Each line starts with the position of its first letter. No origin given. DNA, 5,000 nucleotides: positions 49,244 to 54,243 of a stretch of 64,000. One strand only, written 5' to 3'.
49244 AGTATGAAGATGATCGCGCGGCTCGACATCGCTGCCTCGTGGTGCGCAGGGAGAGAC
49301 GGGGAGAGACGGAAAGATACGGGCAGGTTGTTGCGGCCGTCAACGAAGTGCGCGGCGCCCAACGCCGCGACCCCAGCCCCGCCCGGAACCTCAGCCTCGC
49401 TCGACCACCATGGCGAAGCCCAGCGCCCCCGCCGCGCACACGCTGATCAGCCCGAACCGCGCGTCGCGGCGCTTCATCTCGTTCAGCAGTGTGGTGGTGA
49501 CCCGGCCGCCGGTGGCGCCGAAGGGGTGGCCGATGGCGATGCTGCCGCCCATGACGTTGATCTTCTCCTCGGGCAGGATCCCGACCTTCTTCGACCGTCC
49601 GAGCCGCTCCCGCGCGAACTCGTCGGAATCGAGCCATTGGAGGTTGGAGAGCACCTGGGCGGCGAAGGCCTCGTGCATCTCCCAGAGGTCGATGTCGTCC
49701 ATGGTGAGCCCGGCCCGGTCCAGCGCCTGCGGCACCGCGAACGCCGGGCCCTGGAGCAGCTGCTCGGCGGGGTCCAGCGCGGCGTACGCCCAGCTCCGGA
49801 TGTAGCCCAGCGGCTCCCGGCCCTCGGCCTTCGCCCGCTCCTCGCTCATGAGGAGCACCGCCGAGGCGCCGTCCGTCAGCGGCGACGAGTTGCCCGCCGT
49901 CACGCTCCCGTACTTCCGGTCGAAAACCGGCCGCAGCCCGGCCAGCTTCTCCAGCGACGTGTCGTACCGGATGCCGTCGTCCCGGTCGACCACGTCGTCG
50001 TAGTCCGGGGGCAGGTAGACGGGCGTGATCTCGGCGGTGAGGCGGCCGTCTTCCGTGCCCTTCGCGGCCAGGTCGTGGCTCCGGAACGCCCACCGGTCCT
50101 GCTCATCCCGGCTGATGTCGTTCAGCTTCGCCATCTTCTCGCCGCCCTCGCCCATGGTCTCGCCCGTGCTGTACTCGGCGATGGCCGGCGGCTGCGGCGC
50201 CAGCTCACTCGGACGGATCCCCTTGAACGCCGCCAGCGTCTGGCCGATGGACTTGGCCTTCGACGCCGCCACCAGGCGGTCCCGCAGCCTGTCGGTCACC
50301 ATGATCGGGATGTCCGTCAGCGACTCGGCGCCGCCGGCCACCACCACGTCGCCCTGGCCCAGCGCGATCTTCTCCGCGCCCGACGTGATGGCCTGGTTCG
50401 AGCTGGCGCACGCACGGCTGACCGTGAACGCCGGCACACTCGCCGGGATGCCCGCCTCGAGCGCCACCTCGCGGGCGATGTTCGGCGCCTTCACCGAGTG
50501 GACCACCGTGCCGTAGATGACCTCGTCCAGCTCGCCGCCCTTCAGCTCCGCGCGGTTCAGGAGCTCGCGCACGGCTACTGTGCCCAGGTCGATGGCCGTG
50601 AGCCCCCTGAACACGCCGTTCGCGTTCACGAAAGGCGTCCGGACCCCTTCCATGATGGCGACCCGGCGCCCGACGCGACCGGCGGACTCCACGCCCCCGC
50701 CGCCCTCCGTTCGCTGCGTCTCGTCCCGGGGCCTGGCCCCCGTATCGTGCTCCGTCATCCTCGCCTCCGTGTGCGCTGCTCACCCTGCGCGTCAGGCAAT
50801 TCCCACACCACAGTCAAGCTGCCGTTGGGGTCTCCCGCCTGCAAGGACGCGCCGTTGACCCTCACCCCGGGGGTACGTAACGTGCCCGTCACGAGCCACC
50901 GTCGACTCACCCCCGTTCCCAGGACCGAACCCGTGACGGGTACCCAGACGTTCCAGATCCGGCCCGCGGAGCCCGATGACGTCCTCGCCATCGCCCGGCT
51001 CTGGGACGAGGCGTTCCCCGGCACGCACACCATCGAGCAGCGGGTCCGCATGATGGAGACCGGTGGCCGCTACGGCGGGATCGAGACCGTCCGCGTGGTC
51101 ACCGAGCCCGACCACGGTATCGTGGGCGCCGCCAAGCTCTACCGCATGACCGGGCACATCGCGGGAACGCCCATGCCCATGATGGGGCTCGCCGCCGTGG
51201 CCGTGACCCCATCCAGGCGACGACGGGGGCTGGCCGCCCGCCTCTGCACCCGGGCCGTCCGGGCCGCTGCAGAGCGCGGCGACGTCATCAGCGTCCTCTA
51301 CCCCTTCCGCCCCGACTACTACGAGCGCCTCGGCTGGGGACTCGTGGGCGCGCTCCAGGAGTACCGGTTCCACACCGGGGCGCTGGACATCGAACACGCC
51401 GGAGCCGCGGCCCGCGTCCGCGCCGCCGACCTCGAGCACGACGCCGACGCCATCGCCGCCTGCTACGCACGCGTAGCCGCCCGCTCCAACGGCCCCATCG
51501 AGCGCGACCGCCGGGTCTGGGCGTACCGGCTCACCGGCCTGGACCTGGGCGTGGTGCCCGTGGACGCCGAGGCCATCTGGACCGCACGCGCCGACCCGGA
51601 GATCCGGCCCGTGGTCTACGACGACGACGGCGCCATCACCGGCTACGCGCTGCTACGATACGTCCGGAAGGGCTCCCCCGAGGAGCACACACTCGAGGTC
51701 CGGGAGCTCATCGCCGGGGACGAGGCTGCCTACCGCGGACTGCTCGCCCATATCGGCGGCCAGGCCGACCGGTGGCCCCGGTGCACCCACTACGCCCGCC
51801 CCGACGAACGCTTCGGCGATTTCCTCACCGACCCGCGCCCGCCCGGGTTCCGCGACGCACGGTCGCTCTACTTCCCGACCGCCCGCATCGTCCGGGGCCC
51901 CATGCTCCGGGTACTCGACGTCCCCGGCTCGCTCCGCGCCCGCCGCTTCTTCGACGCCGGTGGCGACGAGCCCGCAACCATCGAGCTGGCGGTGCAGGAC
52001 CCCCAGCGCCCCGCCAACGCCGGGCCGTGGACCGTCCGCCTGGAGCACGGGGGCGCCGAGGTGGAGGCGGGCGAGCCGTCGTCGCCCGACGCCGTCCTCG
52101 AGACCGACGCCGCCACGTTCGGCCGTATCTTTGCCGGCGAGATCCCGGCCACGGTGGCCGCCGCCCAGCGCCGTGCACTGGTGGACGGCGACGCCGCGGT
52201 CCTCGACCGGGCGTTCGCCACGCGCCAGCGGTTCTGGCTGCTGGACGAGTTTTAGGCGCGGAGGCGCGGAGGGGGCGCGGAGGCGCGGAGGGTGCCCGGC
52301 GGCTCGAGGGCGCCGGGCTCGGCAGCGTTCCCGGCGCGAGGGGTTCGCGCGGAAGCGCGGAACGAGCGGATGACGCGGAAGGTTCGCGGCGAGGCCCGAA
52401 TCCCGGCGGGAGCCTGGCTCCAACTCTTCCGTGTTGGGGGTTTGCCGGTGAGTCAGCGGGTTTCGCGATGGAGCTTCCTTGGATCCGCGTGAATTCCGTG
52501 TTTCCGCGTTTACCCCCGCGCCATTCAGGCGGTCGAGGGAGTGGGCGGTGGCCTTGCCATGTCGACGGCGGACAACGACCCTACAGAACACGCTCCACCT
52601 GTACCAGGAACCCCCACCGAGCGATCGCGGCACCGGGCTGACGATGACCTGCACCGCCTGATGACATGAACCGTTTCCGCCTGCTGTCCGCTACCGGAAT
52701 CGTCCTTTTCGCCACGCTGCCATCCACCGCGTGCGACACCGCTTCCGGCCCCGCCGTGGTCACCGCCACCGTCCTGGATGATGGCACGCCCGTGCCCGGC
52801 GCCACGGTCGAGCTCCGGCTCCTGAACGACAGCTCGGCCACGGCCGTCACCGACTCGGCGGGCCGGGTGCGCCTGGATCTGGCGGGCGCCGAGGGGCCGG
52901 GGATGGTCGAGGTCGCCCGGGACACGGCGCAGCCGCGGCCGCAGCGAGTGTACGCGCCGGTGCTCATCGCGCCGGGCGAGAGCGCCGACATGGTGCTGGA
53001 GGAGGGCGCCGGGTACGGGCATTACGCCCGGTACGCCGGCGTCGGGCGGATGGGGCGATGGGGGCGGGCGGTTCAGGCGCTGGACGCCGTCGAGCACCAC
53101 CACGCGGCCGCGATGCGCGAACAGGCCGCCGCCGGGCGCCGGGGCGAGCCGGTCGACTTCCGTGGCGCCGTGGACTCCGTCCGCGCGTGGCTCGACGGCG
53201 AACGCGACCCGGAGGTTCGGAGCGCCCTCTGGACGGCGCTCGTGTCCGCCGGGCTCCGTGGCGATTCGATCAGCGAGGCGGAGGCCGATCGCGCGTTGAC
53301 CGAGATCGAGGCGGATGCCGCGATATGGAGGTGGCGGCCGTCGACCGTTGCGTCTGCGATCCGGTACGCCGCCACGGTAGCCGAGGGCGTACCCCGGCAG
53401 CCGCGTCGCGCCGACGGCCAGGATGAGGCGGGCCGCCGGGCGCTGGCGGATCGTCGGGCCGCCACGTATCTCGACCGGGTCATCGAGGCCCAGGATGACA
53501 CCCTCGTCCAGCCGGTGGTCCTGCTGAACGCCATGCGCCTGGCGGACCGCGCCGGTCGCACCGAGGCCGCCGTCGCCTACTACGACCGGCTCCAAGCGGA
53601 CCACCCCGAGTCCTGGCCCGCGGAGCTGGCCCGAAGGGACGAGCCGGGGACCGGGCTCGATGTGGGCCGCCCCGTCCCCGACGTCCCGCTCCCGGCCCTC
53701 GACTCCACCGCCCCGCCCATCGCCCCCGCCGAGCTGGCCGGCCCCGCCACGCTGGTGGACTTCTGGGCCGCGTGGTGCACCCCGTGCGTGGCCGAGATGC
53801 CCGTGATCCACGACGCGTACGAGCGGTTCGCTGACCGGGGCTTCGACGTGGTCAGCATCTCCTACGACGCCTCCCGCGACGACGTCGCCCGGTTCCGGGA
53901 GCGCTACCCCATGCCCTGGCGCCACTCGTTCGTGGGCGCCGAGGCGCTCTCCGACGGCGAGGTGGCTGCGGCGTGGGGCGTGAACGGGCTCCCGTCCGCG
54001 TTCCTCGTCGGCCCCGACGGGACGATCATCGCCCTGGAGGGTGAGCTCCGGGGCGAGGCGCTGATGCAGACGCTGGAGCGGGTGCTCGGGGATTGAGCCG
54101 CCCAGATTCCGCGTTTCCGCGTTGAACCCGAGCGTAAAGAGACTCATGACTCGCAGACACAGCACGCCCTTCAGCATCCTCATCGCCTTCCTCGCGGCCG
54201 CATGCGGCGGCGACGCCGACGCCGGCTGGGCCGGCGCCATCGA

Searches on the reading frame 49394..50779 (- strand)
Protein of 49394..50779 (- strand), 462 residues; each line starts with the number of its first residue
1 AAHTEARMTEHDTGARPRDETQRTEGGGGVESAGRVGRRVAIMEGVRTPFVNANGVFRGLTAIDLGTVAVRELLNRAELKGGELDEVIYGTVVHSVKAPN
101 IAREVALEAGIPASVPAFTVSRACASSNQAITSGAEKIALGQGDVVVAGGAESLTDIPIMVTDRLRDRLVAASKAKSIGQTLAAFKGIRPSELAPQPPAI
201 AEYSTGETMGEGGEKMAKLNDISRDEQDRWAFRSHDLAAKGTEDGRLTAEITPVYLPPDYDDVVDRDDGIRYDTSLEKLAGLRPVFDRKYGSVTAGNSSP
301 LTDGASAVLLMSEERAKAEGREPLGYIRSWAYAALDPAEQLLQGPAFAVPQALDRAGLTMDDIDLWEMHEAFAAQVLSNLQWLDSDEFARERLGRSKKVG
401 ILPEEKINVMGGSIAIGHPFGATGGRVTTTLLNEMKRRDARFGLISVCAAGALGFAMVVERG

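Call 27: search_protein_families(library=pfam, proteins=[window:49394-50779:-], max_evalue=0.00001)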
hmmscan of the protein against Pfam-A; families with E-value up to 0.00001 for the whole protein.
window:49394-50779:- (462 aa): 3 families
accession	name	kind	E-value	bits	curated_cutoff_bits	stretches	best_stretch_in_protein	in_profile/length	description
PF00108.29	Thiolase_N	-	6.1e-71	239.3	26.4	1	40-314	1-260/260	Thiolase, N-terminal domain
PF02803.24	Thiolase_C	-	4.2e-43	146.3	27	1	322-461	2-123/123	Thiolase, C-terminal domain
PF00109.32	ketoacyl-synt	-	9.4e-08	32.4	20.8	1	116-168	166-218/252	Beta-ketoacyl synthase, N-terminal domain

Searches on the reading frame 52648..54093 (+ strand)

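Call 27: search_protein_families(library=pfam, proteins=[window:52648-54093:+], max_evalue=0.00001)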
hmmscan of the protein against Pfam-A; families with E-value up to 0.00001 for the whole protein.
window:52648-54093:+ (482 aa): 4 families
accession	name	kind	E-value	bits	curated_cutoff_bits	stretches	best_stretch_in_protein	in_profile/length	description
PF00578.27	AhpC-TSA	-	4.7e-16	59.3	26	1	339-461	1-122/124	AhpC/TSA family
PF08534.16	Redoxin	-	3.3e-13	50.1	26.6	1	339-464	2-132/148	Redoxin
PF13905.12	Thioredoxin_8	-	6.8e-13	49.2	27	1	368-460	4-94/94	Thioredoxin-like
PF00085.26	Thioredoxin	-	1.2e-07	32.1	23.5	0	367-415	20-67/103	Thioredoxin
